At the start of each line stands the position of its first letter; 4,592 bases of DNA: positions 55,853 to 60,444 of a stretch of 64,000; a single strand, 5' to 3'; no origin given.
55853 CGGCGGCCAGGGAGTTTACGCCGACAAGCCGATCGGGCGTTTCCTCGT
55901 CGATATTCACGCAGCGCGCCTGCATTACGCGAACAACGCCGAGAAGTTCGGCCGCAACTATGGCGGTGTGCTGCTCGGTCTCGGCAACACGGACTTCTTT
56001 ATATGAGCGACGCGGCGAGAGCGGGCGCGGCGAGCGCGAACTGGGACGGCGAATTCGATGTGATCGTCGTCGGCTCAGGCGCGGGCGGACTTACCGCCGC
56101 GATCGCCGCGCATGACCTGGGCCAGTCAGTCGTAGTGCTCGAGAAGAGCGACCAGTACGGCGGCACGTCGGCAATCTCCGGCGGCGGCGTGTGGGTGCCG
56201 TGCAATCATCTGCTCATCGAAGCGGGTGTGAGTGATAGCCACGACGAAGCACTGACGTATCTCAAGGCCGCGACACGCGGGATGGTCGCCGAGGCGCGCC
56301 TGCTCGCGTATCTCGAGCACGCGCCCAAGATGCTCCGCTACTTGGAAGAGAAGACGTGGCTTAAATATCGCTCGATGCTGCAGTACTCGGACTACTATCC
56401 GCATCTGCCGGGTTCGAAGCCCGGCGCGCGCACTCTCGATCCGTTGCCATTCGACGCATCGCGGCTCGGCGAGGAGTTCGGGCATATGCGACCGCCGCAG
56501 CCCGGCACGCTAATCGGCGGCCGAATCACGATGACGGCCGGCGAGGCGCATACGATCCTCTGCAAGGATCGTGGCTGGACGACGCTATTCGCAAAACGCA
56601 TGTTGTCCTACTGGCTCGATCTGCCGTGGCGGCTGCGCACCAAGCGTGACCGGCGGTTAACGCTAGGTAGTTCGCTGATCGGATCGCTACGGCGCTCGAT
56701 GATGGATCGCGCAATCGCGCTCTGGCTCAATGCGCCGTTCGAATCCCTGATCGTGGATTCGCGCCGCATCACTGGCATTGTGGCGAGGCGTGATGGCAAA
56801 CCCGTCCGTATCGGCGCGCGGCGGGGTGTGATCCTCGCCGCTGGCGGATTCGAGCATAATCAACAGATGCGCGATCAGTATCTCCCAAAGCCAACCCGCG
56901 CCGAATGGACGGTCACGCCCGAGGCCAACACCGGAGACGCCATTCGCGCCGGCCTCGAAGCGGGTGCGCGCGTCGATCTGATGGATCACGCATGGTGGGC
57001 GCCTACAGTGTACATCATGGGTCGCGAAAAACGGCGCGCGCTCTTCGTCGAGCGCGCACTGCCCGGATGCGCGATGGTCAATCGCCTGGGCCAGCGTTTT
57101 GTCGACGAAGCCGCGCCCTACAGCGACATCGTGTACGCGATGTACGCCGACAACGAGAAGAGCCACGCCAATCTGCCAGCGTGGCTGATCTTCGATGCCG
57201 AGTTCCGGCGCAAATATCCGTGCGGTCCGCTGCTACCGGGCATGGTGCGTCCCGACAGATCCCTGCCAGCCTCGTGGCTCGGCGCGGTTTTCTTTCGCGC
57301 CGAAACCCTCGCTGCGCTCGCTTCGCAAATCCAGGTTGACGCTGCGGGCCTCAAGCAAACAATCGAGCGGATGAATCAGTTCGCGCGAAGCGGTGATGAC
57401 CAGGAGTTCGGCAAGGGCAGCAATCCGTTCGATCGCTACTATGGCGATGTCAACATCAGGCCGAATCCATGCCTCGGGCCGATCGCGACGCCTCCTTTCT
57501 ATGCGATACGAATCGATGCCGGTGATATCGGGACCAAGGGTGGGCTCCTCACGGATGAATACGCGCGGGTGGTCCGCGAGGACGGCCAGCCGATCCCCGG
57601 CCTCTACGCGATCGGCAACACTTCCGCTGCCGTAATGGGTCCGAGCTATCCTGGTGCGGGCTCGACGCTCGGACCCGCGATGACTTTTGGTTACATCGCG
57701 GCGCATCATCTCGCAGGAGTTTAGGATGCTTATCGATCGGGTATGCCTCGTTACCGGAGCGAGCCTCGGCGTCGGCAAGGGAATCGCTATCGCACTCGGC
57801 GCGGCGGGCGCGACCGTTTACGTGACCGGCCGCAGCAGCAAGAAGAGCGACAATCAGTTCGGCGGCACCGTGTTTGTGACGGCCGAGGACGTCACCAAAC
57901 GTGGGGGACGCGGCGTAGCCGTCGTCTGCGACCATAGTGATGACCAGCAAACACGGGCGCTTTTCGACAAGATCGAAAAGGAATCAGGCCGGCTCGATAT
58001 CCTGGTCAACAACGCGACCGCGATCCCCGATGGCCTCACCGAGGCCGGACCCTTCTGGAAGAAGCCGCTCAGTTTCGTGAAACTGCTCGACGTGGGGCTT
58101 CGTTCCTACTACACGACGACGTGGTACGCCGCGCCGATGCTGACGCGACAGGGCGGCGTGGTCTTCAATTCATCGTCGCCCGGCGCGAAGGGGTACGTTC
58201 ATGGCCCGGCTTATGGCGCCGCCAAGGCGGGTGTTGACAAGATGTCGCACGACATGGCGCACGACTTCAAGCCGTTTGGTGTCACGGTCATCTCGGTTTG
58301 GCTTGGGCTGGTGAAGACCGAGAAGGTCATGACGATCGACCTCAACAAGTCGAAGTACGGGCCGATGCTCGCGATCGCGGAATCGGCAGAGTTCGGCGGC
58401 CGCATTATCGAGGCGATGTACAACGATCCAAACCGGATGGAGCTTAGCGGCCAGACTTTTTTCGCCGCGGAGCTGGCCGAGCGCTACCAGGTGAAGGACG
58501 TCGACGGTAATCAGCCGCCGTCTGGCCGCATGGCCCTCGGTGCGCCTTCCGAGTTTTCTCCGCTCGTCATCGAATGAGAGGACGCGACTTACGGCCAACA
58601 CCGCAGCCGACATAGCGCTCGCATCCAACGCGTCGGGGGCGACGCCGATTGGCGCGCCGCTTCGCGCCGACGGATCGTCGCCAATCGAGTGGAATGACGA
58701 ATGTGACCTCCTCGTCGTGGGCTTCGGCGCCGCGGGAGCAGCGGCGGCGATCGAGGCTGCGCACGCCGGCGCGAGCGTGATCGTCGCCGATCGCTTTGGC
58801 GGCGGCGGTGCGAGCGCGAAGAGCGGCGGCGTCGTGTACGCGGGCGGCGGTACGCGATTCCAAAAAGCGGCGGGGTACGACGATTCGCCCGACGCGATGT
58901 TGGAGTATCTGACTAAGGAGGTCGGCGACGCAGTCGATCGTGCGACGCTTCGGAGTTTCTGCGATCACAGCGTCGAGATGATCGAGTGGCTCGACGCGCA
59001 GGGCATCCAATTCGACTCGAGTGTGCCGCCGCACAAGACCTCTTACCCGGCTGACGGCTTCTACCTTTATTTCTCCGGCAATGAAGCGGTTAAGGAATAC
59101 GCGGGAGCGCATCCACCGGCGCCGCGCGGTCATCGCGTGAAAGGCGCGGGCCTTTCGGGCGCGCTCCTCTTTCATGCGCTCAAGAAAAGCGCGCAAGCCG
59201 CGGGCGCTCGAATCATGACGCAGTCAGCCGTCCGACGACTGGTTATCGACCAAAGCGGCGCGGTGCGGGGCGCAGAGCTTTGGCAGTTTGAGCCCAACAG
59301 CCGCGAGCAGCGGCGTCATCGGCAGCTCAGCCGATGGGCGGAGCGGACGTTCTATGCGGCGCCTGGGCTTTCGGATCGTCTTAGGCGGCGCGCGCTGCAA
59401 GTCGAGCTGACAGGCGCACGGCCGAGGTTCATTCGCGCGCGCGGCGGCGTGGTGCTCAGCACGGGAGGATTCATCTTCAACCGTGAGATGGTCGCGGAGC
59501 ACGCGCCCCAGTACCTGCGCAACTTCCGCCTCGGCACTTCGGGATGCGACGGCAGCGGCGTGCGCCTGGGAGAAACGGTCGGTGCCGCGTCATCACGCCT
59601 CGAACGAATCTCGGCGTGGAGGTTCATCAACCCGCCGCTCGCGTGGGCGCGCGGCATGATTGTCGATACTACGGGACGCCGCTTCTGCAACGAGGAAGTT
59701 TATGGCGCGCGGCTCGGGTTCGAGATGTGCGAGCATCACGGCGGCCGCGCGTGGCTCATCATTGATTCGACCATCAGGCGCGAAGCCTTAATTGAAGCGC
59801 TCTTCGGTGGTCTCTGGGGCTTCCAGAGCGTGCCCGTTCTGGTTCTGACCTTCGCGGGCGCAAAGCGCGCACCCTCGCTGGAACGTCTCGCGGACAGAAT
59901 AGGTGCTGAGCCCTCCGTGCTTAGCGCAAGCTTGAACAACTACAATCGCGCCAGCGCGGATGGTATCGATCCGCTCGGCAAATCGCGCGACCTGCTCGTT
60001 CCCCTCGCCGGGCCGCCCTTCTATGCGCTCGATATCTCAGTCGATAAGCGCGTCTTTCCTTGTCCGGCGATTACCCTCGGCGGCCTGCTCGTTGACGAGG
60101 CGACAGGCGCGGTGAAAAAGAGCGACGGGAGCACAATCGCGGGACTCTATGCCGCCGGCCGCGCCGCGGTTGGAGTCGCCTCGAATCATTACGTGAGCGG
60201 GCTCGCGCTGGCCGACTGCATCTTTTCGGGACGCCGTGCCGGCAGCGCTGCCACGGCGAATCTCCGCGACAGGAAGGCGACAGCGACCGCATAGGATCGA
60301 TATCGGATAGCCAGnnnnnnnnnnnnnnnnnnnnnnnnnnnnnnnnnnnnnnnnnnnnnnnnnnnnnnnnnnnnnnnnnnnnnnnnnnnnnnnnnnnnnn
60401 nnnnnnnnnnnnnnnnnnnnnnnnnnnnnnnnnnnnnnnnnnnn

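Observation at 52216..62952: Steroid-nucleus (A/B-ring) degradation-like gene island with an unusual gene order and an embedded LuxR-type regulator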

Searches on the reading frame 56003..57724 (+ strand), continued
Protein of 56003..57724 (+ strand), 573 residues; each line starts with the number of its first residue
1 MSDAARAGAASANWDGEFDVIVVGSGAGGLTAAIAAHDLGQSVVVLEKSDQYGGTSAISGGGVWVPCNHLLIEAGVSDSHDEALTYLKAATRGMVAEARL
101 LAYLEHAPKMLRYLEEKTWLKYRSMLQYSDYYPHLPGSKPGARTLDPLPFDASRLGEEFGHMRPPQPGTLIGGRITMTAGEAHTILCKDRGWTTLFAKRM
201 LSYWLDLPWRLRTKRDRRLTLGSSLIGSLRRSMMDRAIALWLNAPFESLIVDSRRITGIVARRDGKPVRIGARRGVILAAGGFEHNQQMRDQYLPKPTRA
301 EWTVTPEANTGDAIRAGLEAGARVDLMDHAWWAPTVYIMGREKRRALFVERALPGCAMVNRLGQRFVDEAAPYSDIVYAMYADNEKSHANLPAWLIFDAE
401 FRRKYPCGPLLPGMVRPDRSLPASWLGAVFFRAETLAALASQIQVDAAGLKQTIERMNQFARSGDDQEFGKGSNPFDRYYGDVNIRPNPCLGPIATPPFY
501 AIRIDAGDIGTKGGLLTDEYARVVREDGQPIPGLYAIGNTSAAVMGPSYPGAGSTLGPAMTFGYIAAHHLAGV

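Call 93: find_encoding_contigs(protein=P0128, flank=6000, max_places=2)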
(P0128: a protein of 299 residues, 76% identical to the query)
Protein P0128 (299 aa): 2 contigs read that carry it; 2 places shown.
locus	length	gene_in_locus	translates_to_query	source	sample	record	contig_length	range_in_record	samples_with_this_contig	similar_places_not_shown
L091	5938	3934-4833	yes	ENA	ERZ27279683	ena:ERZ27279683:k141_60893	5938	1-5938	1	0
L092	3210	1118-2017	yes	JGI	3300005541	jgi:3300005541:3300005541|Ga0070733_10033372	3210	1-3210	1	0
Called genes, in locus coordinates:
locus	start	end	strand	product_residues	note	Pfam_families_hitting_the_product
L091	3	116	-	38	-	?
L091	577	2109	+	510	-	PF00890:FAD_binding_2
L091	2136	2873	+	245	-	PF00106:adh_short, PF08659:KR, PF13561:adh_short_C2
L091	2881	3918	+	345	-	PF00970:FAD_binding_6, PF00175:NAD_binding_1, PF00111:Fer2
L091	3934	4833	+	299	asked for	PF22632:BphC_D1, PF00903:Glyoxalase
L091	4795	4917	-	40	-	-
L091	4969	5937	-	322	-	?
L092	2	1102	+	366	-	?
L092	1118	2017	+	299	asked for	PF22632:BphC_D1, PF00903:Glyoxalase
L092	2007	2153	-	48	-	-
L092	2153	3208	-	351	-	?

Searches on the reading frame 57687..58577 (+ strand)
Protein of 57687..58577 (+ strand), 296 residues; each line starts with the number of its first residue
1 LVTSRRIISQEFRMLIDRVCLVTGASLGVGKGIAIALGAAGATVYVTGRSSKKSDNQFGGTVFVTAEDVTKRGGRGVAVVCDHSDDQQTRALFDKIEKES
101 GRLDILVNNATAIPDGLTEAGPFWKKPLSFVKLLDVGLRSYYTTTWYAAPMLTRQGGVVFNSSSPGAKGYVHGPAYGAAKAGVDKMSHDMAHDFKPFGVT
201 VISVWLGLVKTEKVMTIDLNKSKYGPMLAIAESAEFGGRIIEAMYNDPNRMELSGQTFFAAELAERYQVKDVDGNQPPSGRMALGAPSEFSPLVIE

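Call 3: search_protein_families(library=pfam, proteins=[window:57687-58577:+])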
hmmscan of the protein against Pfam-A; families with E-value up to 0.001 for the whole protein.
window:57687-58577:+ (296 aa): 3 families
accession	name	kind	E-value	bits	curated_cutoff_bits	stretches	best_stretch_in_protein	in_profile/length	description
PF00106.31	adh_short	-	3.1e-34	118.6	26.6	1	19-217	2-190/195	short chain dehydrogenase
PF13561.12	adh_short_C2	-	1.2e-28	100.8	27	1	24-219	1-186/236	Enoyl-(Acyl carrier protein) reductase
PF08659.16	KR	-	0.00015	22.2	22.6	0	20-118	3-97/180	KR domain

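Call 4: search_protein_families(library=ncbifam, proteins=[window:57687-58577:+])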
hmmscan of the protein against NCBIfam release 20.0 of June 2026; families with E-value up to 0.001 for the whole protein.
window:57687-58577:+ (296 aa): 211 families (the best 25 are shown)
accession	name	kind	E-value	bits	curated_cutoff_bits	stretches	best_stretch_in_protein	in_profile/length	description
NF006159.0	PRK08303.1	subfamily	7.1e-54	183.1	364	1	14-282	5-288/305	SDR family oxidoreductase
NF005559.1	PRK07231.1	subfamily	5.8e-27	94.8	215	1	16-213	3-190/249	glucose 1-dehydrogenase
NF006133.0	PRK08278.1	subfamily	6e-27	94.3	250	1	15-218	4-207/278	SDR family oxidoreductase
TIGR03971.1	SDR_subfam_1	subfamily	6.6e-27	94.5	300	1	17-216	3-205/271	mycofactocin-coupled SDR family oxidoreductase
NF005893.0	PRK07856.1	equivalog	1.2e-26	93.5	255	1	15-214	7-187/255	SDR family oxidoreductase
NF004778.0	PRK06124.1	equivalog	5.4e-26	91.5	303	1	11-220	6-204/256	SDR family oxidoreductase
NF005446.0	PRK07035.1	equivalog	2.2e-25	89.4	373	1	15-217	9-202/255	SDR family oxidoreductase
NF004198.0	PRK05653.1-3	equivalog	2.9e-25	89.1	296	1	14-218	4-198/248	3-oxoacyl-ACP reductase FabG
TIGR01830.1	3oxo_ACP_reduc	equivalog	1.1e-24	87.5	297.75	1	20-224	1-194/239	3-oxoacyl-[acyl-carrier-protein] reductase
NF009466.0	PRK12826.1-2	subfamily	2.2e-24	86.3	222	1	18-215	4-193/248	3-oxoacyl-ACP reductase FabG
NF009468.0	PRK12826.1-4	equivalog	1.8e-23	83.5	318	1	14-216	4-197/256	SDR family oxidoreductase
NF052558.1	MBtsdlDhBudC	equivalog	2.7e-23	82.8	270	1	17-217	3-190/250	meso-2,3-butanediol dehydrogenase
NF004197.0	PRK05653.1-1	equivalog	5.1e-23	82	332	1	15-221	5-199/249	3-oxoacyl-ACP reductase FabG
NF004773.0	PRK06113.1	equivalog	1.3e-22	80.5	367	1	14-216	8-199/255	7-alpha-hydroxysteroid dehydrogenase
NF004791.0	PRK06138.1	equivalog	1.5e-22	80.2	312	1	15-213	3-190/252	SDR family oxidoreductase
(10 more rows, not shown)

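Call 30: search_solved_structures(query=window:57726-58577:+, max_evalue=1e-15)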
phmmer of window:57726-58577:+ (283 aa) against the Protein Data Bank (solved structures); distinct sequences matched with E-value up to 1e-15: 16.
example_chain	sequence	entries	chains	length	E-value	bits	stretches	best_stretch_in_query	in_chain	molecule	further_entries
2qq5_A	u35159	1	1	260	1.7e-45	158.5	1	5-254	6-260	Dehydrogenase/reductase SDR family member 1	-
7bsx_A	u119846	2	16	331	1.4e-39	139.1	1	5-269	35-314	Short chain dehydrogenase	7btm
4dml_A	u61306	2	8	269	4.9e-22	81.6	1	2-244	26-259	3-oxoacyl-[acyl-carrier-protein] reductase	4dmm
8hde_A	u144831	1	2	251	8.1e-20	74.3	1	2-204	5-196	7-alpha-hydroxysteroid dehydrogenase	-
8hs9_E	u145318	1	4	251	8.2e-20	74.3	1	2-204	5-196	7-alpha-hydroxysteroid dehydrogenase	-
8hdn_A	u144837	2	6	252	8.3e-20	74.3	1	2-204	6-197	7-alpha-hydroxysteroid dehydrogenase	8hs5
3gaf_A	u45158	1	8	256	8.8e-20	74.2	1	2-204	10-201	7-ALPHA-HYDROXYSTEROID DEHYDROGENASE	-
8hs6_A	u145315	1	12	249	9.4e-20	74.1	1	2-204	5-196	7-alpha-hydroxysteroid dehydrogenase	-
8hs4_A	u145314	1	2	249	9.5e-20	74.1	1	2-204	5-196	7-alpha-hydroxysteroid dehydrogenase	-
8hdi_A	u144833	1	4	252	9.8e-20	74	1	2-204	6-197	7-alpha-hydroxysteroid dehydrogenase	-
8hsa_G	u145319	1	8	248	1.9e-19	73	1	2-204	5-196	7-alpha-hydroxysteroid dehydrogenase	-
8hax_A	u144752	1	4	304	2.7e-19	72.6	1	2-204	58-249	7-alpha-hydroxysteroid dehydrogenase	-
1spx_A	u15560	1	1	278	1.4e-17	66.9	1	4-199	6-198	short-chain reductase family member (5L265)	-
4rzh_A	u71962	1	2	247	4.1e-17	65.4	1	4-245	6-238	3-oxoacyl-[acyl-carrier protein] reductase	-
3u5t_A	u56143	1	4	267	4.2e-16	62.1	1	4-199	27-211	3-oxoacyl-[acyl-carrier-protein] reductase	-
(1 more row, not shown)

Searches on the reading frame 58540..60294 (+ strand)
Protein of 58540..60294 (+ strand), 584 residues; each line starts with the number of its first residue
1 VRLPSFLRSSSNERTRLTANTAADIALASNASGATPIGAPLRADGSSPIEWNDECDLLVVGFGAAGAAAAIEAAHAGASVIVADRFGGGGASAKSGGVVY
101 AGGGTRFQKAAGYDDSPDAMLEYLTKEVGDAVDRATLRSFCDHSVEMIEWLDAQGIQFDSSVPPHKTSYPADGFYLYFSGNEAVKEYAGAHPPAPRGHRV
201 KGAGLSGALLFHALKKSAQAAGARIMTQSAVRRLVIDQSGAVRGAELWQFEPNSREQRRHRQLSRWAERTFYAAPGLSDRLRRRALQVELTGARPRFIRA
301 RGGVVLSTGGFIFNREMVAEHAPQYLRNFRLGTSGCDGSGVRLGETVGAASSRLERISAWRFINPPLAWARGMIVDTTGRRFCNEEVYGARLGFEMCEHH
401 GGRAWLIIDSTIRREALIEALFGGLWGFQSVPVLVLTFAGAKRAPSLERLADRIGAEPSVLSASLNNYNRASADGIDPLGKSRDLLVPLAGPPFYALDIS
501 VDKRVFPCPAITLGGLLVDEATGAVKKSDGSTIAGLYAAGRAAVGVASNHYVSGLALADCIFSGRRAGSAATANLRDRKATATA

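Call 3: search_protein_families(library=pfam, proteins=[window:58540-60294:+])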
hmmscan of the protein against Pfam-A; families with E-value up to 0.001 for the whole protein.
window:58540-60294:+ (584 aa): 4 families
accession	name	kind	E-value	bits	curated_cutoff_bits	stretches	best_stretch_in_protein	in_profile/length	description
PF00890.30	FAD_binding_2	-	4.9e-44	151.6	20.4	1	56-546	1-403/414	FAD binding domain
PF01266.30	DAO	-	6.7e-12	46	27.9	1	56-251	1-186/353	FAD dependent oxidoreductase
PF12831.13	FAD_oxidored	-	6.2e-05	22.9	27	1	56-97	1-44/416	FAD dependent oxidoreductase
PF03486.20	HI0933_like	-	0.00058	19.8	50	0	56-91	2-37/244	HI0933-like protein Rossmann domain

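Call 4: search_protein_families(library=ncbifam, proteins=[window:58540-60294:+])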
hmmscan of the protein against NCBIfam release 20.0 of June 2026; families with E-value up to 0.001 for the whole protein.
window:58540-60294:+ (584 aa): 43 families (the best 25 are shown)
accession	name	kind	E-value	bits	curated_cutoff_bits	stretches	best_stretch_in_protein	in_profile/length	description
NF005511.0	PRK07121.1-4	equivalog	7.8e-227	754.1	466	1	37-579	3-547/553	FAD-binding protein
NF005513.0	PRK07121.1-6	equivalog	5.9e-147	490.4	608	1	54-575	6-529/533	FAD-binding protein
NF005510.0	PRK07121.1-3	subfamily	1.6e-112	376.8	481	2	294-574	224-489/492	FAD-binding protein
NF005512.0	PRK07121.1-5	subfamily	5.5e-83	279.2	812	2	47-250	14-224/489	FAD-binding protein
NF005508.0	PRK07121.1-1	equivalog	5.2e-77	259.5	537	2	49-250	15-218/497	FAD-binding protein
NF005509.0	PRK07121.1-2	subfamily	1.5e-63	215.2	630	2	282-574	235-524/527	FAD-binding protein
TIGR01813.1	flavo_cyto_c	subfamily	7.7e-43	146.8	285.45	2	194-568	116-443/444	flavocytochrome c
NF005064.0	PRK06481.1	equivalog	5.5e-39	134.2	542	2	289-573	229-501/506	flavocytochrome c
NF009477.0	PRK12843.1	equivalog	6.7e-38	130.5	758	3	45-158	7-121/578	FAD-dependent oxidoreductase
NF009478.0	PRK12844.1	equivalog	1.1e-37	129.6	789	2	296-558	255-535/559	3-ketosteroid-delta-1-dehydrogenase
NF004789.0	PRK06134.1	subfamily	1.2e-37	129.7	747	3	50-153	8-111/581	FAD-dependent oxidoreductase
NF009473.0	PRK12835.1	subfamily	2.8e-36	125.2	837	2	292-553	255-547/585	FAD-binding protein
NF005882.1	PRK07843.1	equivalog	4.1e-36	124.5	788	2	292-552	243-527/547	3-oxosteroid 1-dehydrogenase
NF053717.1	VnlPnlRedVprA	equivalog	6e-33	114.4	600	2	443-571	354-478/481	vinyl phenol reductase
NF006130.0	PRK08274.1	equivalog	9.4e-32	110.4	369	2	292-574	174-461/467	FAD-dependent tricarballylate dehydrogenase TcuA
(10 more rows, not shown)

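Call 12: search_solved_structures(query=window:58540-60294:+)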
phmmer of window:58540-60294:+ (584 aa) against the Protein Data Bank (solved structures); distinct sequences matched with E-value up to 0.001: 28.
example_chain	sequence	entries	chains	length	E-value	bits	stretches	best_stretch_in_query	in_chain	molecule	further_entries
4at0_A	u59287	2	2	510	2.1e-64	221.3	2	34-249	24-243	3-KETOSTEROID-DELTA4-5ALPHA-DEHYDROGENASE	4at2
1d4c_A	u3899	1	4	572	6.4e-28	100.8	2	300-575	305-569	FLAVOCYTOCHROME C FUMARATE REDUCTASE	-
1d4d_A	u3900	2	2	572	5.7e-27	97.7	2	300-575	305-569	FLAVOCYTOCHROME C FUMARATE REDUCTASE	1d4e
1qo8_A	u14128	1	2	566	7.1e-25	90.8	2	302-575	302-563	FLAVOCYTOCHROME C3 FUMARATE REDUCTASE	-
1jrx_A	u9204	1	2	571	4.5e-23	84.8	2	302-572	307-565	FLAVOCYTOCHROME C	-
1ksu_A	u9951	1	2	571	4.9e-23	84.7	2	302-572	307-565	flavocytochrome c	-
1kss_A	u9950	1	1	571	6.1e-23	84.4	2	302-572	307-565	flavocytochrome c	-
1jry_A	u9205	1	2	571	6.5e-23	84.3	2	302-572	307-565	FLAVOCYTOCHROME C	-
2b7s_A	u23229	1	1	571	6.8e-23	84.2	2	302-572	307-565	Fumarate reductase flavoprotein subunit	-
1lj1_A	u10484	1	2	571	7.3e-23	84.1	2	302-572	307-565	flavocytochrome c3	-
1q9i_A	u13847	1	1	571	7.4e-23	84.1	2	302-572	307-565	flavocytochrome c3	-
2b7r_A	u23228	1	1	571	7.9e-23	84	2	302-572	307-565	Fumarate reductase flavoprotein subunit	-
1jrz_A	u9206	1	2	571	7.9e-23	84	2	302-572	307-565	FLAVOCYTOCHROME C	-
1p2e_A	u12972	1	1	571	8.2e-23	84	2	302-572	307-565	flavocytochrome c3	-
1qjd_A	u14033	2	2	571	8.3e-23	84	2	302-572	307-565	FLAVOCYTOCHROME C3 | Fumarate reductase flavoprotein subunit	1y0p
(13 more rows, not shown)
